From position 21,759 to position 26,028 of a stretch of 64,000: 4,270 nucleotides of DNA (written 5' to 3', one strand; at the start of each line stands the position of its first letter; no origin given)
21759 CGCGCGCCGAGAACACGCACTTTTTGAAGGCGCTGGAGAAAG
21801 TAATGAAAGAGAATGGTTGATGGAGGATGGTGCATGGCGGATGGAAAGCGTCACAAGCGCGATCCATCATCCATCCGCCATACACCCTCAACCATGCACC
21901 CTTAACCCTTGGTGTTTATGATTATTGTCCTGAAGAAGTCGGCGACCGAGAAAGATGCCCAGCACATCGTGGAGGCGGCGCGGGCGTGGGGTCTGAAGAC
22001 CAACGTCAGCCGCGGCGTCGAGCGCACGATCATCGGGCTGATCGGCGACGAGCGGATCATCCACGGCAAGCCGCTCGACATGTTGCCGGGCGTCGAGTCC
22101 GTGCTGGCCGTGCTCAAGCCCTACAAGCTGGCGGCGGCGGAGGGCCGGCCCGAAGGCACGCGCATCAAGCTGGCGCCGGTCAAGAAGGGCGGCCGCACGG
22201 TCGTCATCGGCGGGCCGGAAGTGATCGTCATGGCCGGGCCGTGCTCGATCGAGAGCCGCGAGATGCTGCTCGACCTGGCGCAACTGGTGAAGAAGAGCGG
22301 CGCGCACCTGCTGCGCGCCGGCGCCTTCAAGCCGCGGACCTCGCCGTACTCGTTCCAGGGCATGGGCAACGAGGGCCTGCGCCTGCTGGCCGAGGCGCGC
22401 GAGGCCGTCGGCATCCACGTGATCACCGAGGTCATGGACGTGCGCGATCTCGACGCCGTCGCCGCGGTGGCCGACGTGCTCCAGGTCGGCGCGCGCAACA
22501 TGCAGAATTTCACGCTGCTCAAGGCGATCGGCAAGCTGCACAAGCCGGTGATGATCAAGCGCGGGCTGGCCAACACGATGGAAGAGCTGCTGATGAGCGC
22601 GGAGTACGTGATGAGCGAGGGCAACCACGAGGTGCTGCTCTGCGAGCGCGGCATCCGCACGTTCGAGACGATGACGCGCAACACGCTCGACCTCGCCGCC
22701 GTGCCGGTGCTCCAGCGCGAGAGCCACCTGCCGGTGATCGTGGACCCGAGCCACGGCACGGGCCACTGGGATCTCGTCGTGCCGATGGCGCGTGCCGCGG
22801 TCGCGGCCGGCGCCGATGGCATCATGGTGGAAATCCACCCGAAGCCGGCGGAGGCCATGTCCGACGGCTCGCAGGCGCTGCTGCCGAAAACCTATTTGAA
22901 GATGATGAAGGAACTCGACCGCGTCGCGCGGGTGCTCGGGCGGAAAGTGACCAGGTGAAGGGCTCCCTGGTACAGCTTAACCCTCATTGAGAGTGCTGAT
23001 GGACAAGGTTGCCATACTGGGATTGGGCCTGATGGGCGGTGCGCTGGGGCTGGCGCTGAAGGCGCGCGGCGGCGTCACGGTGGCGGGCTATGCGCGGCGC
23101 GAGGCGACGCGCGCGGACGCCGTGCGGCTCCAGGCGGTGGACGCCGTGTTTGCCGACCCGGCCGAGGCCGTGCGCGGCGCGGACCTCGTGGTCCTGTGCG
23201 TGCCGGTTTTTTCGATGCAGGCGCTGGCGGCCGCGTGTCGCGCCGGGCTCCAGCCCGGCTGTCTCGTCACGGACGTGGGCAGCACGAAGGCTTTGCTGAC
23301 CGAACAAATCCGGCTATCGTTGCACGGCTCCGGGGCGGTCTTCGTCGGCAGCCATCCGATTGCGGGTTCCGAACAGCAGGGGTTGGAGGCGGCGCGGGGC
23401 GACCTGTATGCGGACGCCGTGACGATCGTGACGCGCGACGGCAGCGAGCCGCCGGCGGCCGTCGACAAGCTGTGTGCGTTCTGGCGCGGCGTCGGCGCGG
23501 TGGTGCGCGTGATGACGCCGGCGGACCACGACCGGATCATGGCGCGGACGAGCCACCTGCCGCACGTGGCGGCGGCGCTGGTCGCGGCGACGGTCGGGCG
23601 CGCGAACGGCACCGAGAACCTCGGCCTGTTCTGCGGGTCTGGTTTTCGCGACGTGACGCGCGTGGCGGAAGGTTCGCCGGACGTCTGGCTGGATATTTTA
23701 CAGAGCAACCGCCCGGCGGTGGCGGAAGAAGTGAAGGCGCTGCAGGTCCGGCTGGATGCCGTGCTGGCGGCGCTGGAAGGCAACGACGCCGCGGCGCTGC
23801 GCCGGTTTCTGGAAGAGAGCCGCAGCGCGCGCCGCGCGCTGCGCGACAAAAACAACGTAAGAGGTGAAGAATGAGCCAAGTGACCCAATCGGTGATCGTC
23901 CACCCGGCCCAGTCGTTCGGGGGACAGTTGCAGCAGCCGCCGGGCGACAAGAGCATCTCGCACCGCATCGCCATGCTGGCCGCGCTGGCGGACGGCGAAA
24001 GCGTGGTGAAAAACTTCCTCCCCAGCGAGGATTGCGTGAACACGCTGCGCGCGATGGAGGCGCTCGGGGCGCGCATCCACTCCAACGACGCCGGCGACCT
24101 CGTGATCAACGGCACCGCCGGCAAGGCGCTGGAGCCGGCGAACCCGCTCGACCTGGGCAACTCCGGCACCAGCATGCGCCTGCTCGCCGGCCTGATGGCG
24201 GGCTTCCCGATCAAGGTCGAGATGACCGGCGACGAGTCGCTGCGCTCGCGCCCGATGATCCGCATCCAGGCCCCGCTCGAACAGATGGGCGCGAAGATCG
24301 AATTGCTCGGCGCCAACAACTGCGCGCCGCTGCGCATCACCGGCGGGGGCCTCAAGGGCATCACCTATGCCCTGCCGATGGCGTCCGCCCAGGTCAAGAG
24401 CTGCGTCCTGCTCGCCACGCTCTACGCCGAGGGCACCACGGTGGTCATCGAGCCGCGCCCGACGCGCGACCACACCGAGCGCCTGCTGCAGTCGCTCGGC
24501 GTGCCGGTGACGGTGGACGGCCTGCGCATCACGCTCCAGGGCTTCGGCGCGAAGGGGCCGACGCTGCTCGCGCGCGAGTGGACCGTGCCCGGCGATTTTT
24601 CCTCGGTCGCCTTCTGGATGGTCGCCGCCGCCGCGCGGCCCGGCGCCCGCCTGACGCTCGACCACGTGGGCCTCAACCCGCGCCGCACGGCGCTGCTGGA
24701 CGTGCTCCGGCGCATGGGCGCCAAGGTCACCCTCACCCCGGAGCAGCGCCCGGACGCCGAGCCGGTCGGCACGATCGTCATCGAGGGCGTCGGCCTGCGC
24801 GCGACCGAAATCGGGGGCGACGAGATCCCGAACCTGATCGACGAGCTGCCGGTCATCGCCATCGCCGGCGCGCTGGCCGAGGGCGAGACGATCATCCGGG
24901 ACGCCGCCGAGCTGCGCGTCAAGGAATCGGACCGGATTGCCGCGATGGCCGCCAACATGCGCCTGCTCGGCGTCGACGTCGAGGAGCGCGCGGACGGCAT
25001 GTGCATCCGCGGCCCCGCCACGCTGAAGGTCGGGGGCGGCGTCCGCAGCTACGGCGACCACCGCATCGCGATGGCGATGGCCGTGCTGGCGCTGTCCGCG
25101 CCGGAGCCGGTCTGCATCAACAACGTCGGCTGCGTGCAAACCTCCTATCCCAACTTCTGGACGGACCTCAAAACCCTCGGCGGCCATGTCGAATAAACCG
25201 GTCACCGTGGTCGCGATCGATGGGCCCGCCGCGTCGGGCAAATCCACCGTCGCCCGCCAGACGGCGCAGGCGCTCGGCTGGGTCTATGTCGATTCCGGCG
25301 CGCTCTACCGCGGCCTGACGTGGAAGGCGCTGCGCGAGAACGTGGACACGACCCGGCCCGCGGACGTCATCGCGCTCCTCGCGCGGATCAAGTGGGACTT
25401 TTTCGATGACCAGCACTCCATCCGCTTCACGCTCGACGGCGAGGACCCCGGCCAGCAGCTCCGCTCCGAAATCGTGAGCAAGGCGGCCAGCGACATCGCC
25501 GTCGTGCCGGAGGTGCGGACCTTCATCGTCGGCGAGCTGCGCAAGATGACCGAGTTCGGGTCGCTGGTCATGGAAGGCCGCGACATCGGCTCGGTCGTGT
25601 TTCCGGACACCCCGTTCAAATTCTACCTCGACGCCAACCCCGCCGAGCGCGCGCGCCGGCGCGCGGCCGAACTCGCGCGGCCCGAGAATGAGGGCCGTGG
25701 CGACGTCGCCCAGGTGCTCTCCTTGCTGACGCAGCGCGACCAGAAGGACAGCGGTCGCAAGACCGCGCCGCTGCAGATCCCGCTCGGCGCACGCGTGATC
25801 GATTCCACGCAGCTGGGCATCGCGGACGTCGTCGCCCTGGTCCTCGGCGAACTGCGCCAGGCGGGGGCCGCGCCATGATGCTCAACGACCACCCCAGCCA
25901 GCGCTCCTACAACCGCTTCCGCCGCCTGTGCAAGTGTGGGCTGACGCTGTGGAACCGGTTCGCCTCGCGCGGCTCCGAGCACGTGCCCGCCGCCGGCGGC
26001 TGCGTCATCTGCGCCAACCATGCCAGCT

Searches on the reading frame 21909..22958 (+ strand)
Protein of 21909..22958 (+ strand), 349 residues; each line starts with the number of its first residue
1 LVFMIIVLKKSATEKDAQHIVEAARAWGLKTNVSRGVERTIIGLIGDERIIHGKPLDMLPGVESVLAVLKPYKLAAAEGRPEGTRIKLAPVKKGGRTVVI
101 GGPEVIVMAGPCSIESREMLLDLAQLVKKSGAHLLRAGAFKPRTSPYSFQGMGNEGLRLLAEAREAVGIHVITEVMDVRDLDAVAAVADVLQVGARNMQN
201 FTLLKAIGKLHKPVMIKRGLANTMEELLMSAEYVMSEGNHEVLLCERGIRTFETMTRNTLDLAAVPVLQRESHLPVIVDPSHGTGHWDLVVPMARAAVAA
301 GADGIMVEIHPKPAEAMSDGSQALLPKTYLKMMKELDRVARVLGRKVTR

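Call 9: search_protein_families(library=pfam, proteins=[window:21909-22958:+], max_evalue=0.001)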
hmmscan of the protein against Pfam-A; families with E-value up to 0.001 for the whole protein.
window:21909-22958:+ (349 aa): 3 families
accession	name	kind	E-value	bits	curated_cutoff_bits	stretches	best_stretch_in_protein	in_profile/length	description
PF00793.26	DAHP_synth_1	-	2.3e-81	273.1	25.5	1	97-338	9-266/270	DAHP synthetase I family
PF18152.6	DAHP_snth_FXD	-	2.5e-22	78.9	27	1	4-70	1-67/67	DAHP synthase ferredoxin-like domain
PF03102.20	NeuB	-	2.5e-09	37.4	22.1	1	153-347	54-240/241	NeuB family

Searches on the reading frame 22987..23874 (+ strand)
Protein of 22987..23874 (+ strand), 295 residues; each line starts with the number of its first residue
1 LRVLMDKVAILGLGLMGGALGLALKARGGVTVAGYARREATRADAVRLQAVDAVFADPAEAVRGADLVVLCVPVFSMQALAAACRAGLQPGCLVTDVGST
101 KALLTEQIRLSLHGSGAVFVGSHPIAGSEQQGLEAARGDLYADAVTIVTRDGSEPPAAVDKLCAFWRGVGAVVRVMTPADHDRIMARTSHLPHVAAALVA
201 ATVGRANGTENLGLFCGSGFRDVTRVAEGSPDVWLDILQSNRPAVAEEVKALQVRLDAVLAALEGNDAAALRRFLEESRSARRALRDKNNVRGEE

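Call 9: search_protein_families(library=pfam, proteins=[window:22987-23874:+], max_evalue=0.001)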
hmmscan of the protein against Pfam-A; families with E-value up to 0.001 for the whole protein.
window:22987-23874:+ (295 aa): 7 families
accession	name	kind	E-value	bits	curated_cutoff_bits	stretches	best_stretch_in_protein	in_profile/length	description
PF02153.23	PDH_N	-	2e-33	115.5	26.5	1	20-174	1-153/154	Prephenate dehydrogenase, nucleotide-binding domain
PF20463.3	PDH_C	-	4.9e-21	75.4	22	1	177-276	1-101/102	Prephenate dehydrogenase, dimerization domain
PF03446.21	NAD_binding_2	-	1.3e-11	45.2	21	1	7-132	1-126/161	NAD binding domain of 6-phosphogluconate dehydrogenase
PF03807.23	F420_oxidored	-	1.3e-09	38.9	21.6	1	7-97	1-91/94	NADP oxidoreductase coenzyme F420-dependent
PF02558.23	ApbA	-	9.3e-05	22.5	22.2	1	8-94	1-96/150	Ketopantoate reductase PanE/ApbA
PF03435.24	Sacchrp_dh_NADP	-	0.00036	21.3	25.1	0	8-86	1-90/129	Saccharopine dehydrogenase NADP binding domain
PF10727.15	Rossmann-like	-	0.00049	20.3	23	1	7-97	16-107/131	Rossmann-like domain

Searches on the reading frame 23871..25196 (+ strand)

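Call 9: search_protein_families(library=pfam, proteins=[window:23871-25196:+], max_evalue=0.001)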
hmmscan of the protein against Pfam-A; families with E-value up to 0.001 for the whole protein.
window:23871-25196:+ (441 aa): 1 family
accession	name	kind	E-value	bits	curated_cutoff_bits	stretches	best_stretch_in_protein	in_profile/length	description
PF00275.25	EPSP_synthase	-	1.6e-117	393.2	22.8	1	18-433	9-417/417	EPSP synthase (3-phosphoshikimate 1-carboxyvinyltransferase)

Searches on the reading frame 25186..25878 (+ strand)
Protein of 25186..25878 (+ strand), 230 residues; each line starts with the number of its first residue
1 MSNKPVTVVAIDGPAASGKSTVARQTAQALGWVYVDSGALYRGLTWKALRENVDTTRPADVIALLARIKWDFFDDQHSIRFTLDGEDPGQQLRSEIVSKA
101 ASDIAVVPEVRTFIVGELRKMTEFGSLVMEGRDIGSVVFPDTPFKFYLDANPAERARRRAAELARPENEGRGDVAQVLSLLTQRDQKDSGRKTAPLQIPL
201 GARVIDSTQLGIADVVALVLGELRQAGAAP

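Call 9: search_protein_families(library=pfam, proteins=[window:25186-25878:+], max_evalue=0.001)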
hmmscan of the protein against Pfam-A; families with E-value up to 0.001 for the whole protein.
window:25186-25878:+ (230 aa): 2 families
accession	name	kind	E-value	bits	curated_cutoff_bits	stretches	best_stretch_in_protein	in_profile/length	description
PF02224.24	Cytidylate_kin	-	4.6e-62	209.9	26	1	9-223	1-209/211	Cytidylate kinase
PF13671.12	AAA_33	-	0.00025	21.8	27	1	9-46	2-39/143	AAA domain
